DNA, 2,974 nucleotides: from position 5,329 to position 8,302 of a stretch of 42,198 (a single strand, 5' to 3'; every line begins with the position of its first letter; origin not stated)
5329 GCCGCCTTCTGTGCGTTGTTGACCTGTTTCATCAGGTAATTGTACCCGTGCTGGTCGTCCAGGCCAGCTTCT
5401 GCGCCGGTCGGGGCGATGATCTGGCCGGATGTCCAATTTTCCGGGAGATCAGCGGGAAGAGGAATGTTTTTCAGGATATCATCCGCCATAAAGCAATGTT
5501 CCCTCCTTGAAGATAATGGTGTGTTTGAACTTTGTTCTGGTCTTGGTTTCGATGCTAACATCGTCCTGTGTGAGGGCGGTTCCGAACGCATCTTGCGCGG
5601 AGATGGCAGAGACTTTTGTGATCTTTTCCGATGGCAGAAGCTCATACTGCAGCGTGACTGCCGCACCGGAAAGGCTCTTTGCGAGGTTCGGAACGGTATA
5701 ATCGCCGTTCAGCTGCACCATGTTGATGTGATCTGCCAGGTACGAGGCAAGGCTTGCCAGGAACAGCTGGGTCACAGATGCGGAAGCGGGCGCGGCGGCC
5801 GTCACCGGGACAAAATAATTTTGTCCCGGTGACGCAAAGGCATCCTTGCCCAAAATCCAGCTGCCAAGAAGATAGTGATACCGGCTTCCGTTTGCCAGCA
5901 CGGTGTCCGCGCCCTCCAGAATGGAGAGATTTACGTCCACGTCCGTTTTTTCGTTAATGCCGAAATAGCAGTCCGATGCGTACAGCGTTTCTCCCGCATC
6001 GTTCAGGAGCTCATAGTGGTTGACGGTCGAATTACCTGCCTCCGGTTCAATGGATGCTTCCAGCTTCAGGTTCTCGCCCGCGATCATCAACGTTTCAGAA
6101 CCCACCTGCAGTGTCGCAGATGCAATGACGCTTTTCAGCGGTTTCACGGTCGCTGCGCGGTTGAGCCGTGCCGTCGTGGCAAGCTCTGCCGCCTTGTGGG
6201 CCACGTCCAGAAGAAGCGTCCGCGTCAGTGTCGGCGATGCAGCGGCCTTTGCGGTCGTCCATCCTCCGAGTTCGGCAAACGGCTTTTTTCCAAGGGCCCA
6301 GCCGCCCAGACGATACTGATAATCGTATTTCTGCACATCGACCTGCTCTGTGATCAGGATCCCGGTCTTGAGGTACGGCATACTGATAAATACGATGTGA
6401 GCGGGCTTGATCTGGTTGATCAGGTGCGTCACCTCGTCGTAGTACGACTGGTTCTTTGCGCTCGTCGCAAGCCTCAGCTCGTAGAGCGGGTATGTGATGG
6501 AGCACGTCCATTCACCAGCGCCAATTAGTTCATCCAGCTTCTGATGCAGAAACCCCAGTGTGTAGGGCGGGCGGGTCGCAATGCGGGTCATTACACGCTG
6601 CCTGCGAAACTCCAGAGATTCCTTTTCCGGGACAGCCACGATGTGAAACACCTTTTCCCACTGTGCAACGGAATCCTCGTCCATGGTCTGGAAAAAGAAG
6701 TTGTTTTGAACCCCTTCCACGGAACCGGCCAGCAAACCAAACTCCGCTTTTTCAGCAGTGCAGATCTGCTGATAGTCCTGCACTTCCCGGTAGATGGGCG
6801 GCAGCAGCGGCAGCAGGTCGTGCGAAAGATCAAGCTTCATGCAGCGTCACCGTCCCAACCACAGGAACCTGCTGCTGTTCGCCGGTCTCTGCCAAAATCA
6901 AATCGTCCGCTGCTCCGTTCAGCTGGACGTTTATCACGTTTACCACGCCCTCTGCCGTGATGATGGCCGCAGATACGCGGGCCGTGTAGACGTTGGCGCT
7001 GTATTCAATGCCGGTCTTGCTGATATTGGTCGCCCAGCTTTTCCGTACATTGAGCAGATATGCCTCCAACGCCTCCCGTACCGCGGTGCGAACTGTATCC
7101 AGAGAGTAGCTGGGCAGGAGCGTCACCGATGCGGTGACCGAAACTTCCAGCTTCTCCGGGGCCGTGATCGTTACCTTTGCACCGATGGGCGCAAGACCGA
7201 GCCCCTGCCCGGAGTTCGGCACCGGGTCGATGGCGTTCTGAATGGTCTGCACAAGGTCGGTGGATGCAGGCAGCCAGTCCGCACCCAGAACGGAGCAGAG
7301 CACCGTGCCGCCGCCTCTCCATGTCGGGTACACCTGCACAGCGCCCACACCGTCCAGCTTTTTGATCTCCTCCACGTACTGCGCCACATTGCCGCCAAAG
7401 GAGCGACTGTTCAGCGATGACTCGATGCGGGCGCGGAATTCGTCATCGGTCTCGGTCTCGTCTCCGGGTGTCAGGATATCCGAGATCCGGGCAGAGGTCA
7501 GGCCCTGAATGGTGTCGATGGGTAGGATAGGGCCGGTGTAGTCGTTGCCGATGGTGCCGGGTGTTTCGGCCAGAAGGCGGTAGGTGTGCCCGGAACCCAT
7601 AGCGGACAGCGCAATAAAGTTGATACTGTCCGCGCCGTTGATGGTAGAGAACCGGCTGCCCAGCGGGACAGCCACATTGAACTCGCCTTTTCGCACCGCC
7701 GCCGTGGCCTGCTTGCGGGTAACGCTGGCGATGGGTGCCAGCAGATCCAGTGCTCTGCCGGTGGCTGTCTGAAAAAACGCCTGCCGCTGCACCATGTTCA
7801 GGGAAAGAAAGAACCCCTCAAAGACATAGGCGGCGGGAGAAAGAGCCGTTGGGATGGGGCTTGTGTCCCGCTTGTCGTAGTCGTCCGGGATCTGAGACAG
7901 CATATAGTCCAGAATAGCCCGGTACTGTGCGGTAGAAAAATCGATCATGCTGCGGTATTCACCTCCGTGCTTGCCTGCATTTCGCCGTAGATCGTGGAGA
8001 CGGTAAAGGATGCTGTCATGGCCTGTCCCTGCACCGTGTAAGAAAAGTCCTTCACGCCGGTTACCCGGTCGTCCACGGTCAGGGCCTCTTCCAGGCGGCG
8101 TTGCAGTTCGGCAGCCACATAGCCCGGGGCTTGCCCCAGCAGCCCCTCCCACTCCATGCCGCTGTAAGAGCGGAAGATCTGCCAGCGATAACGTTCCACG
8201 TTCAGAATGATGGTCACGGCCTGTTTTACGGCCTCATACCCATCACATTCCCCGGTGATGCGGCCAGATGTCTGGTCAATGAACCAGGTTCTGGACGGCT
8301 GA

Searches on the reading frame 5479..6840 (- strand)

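Call 67: search_protein_families(library=phrogs, proteins=[window:5479-6840:-], max_evalue=0.00001)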
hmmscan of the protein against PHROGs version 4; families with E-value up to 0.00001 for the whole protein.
window:5479-6840:- (453 aa): 4 families
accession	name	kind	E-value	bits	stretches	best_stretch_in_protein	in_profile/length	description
phrog_521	-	tail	2.6e-42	146.1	1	5-192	26-206/534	tail protein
phrog_6293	-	unknown function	3.1e-10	41.2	1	356-446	2-90/91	-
phrog_19250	-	unknown function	1.8e-06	29.2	1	4-101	2-98/100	-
phrog_1160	-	tail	4.9e-06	26.5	0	8-162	19-185/528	baseplate protein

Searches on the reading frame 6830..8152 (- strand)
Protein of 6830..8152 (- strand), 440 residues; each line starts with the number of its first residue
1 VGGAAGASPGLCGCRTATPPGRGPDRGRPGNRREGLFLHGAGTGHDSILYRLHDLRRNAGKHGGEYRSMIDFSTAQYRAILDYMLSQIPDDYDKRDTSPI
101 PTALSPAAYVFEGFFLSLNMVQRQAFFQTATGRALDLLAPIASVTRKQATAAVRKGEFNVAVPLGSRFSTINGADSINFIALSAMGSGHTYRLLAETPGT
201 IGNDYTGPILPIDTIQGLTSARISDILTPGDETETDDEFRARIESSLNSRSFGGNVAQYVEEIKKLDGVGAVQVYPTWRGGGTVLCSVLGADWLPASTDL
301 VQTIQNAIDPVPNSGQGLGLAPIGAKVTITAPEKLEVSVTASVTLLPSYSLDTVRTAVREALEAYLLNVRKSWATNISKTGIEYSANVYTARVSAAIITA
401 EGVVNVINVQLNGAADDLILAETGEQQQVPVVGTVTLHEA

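Call 67: search_protein_families(library=phrogs, proteins=[window:6830-8152:-], max_evalue=0.00001)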
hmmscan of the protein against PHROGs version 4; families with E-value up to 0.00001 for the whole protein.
window:6830-8152:- (440 aa): 4 families
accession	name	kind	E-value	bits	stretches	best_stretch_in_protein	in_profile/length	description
phrog_6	-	tail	7e-57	194.3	1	75-437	70-428/548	baseplate wedge subunit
phrog_1608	-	tail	2.1e-34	119.6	1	230-437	4-188/192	tail protein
phrog_12386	-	unknown function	1.3e-07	32.9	1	76-133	5-62/72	-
phrog_4226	-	tail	9.6e-06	26.1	0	232-370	43-174/228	baseplate protein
